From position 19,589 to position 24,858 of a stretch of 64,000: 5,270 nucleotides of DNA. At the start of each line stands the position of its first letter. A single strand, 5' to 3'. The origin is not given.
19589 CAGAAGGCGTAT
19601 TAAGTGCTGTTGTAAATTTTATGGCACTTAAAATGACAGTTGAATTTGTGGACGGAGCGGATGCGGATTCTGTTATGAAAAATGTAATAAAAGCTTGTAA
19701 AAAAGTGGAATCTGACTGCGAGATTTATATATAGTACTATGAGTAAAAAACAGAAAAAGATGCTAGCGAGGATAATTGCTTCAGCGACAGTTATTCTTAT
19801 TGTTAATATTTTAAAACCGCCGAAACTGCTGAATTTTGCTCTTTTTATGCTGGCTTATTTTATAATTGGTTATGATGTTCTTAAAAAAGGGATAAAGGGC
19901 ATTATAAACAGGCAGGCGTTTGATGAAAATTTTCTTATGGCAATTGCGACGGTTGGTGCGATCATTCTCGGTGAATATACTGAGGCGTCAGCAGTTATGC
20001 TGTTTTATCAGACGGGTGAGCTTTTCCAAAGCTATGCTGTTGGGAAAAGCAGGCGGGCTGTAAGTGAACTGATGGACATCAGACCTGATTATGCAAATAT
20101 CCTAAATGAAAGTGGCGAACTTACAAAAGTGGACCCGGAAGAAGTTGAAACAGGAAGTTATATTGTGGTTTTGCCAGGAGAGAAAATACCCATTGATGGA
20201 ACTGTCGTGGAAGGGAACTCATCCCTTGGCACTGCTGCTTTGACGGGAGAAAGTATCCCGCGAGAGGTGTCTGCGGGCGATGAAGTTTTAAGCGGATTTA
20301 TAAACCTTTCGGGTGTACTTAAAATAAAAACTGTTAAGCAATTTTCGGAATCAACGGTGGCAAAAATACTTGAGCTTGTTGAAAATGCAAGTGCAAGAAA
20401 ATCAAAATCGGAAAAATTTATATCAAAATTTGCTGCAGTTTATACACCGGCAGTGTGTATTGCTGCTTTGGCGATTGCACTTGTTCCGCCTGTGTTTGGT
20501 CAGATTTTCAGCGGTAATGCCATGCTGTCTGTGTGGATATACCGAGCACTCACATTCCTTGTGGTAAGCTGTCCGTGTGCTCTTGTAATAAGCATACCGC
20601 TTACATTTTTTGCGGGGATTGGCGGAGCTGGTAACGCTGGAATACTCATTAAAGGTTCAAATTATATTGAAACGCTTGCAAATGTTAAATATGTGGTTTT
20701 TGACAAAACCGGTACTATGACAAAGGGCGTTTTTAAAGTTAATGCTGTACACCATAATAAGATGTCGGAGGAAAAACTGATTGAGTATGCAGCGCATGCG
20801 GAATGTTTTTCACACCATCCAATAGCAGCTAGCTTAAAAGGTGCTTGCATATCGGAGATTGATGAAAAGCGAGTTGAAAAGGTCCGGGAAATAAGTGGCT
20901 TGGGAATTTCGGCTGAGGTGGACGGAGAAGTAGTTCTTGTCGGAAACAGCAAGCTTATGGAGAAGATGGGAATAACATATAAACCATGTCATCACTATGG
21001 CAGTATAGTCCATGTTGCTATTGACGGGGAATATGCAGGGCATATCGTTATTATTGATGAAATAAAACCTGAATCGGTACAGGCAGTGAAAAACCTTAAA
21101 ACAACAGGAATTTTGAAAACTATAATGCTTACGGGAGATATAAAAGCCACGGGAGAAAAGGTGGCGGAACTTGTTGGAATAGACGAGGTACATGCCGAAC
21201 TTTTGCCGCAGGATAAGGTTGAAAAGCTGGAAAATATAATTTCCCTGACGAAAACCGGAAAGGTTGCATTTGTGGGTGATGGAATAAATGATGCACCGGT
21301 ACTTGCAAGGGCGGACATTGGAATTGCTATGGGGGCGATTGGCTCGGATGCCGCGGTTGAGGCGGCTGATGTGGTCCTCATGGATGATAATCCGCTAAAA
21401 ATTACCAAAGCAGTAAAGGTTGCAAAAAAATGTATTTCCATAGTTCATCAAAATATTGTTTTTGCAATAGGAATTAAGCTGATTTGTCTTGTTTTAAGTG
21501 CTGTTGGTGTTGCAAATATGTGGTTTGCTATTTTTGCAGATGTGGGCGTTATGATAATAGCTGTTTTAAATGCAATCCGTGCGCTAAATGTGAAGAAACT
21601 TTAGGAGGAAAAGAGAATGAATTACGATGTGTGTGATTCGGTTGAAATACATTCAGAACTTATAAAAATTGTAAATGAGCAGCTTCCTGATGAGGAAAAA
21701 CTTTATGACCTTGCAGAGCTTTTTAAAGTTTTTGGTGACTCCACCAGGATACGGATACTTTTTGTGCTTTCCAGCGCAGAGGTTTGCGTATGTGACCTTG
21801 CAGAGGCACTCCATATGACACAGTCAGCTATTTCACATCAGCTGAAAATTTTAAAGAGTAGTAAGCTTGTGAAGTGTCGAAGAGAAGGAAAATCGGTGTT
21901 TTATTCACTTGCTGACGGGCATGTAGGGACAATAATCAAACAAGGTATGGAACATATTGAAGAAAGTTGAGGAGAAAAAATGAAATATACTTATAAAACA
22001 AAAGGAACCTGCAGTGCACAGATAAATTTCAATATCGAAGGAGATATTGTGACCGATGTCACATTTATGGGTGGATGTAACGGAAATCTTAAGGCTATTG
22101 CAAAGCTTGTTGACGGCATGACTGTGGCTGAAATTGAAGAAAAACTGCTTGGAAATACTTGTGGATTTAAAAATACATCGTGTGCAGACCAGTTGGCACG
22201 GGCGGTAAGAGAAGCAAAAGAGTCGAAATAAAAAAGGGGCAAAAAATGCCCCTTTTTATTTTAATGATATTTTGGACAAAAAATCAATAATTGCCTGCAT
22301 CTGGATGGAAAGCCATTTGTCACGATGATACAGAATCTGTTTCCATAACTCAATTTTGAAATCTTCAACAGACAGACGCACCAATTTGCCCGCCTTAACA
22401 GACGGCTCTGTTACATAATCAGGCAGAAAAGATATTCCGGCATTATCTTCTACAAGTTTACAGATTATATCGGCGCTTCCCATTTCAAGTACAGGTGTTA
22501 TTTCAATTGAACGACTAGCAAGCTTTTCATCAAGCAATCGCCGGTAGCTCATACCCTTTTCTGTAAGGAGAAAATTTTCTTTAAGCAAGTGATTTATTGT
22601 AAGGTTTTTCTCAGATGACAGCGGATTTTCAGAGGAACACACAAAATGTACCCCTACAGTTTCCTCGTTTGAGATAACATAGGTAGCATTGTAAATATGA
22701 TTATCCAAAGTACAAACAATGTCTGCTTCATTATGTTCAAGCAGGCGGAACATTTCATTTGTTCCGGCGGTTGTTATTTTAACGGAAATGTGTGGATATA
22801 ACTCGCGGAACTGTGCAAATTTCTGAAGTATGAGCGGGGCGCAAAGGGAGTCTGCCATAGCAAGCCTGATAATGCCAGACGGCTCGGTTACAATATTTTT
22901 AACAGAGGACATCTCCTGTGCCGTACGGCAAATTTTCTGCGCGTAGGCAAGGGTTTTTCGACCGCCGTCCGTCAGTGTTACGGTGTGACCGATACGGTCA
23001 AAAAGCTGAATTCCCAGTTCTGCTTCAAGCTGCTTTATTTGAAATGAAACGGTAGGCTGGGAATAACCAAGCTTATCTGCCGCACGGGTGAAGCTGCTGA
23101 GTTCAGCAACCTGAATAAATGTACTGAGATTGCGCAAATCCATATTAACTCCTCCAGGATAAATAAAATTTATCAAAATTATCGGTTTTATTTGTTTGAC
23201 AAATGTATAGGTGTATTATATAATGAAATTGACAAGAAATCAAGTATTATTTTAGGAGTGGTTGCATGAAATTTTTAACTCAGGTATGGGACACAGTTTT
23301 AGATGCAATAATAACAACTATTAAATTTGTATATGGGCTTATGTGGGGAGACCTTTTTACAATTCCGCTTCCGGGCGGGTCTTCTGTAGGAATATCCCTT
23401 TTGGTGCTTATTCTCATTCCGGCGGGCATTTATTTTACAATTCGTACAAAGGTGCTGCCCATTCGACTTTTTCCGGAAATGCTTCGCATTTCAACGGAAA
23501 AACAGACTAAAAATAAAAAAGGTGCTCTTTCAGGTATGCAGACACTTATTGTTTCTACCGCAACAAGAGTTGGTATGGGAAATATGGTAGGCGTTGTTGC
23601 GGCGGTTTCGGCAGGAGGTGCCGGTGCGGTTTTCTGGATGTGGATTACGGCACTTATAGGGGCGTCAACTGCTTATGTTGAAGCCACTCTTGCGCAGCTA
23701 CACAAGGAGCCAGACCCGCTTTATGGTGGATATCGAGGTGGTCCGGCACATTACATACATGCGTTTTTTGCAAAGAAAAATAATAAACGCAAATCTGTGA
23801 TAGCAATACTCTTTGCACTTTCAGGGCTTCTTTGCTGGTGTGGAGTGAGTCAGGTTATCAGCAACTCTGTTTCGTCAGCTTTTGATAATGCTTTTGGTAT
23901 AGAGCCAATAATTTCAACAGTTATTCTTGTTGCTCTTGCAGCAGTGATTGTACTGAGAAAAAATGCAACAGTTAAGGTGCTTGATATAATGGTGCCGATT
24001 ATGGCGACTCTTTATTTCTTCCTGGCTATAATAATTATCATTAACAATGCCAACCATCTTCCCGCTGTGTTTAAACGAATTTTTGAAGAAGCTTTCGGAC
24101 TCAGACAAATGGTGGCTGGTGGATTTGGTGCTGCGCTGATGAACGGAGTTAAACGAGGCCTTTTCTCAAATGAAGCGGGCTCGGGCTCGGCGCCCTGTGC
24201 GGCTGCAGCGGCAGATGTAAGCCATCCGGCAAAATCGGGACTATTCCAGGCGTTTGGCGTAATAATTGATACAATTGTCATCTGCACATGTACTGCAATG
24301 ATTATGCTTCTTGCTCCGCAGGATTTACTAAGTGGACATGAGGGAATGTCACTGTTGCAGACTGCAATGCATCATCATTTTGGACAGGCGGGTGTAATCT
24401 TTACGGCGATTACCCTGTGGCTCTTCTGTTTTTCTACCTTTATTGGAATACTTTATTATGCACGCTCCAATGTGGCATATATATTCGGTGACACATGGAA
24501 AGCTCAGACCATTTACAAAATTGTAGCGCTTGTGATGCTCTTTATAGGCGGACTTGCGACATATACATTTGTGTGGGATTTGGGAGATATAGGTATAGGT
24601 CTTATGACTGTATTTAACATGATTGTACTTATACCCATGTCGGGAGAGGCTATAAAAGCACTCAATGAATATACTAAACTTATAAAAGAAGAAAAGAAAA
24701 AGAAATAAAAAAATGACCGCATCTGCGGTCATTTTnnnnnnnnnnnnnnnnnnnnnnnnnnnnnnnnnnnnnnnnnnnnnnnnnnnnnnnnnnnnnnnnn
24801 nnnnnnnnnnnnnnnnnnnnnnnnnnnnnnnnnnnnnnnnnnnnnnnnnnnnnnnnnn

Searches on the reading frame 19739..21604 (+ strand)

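Call 45: search_protein_families(library=pfam, proteins=[window:19739-21604:+], max_evalue=0.00001)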
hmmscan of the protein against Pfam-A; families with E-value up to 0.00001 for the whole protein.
window:19739-21604:+ (621 aa): 2 families
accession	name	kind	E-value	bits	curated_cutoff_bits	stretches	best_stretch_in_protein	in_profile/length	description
PF00122.25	E1-E2_ATPase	-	1.7e-44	151.9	28.1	1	115-296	3-177/181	E1-E2 ATPase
PF00702.32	Hydrolase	-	2e-26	94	26.4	1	316-526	1-191/191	haloacid dehalogenase-like hydrolase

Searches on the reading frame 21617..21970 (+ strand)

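Call 45: search_protein_families(library=pfam, proteins=[window:21617-21970:+], max_evalue=0.00001)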
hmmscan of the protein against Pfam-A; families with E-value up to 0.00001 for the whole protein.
window:21617-21970:+ (117 aa): 1 family
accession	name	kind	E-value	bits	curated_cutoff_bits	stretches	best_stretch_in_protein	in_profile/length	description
PF01022.26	HTH_5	-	5.6e-16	58.6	22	1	41-85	1-45/47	Bacterial regulatory protein, arsR family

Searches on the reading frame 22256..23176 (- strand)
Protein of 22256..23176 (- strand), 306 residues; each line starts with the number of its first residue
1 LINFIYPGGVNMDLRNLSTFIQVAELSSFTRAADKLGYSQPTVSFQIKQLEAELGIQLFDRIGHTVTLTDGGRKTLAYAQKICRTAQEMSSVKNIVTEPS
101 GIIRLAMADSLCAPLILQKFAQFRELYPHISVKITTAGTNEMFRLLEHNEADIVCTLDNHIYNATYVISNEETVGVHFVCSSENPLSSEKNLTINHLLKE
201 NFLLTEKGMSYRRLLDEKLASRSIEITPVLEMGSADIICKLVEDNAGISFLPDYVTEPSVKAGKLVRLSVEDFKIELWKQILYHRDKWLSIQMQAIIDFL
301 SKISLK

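Call 45: search_protein_families(library=pfam, proteins=[window:22256-23176:-], max_evalue=0.00001)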
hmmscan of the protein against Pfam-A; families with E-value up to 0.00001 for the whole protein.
window:22256-23176:- (306 aa): 2 families
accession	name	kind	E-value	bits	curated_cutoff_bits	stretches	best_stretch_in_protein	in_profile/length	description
PF03466.25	LysR_substrate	-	1.9e-34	119.3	28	1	98-300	3-204/209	LysR substrate binding domain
PF00126.33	HTH_1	-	2.8e-22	78.8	26.6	1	14-73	1-60/60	Bacterial regulatory helix-turn-helix protein, lysR family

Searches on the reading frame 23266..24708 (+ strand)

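Call 45: search_protein_families(library=pfam, proteins=[window:23266-24708:+], max_evalue=0.00001)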
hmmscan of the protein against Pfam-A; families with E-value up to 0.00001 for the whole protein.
window:23266-24708:+ (480 aa): 1 family
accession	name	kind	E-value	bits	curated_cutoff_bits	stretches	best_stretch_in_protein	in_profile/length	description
PF01235.23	Na_Ala_symp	-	2e-128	429.5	24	1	79-478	4-388/392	Sodium:alanine symporter family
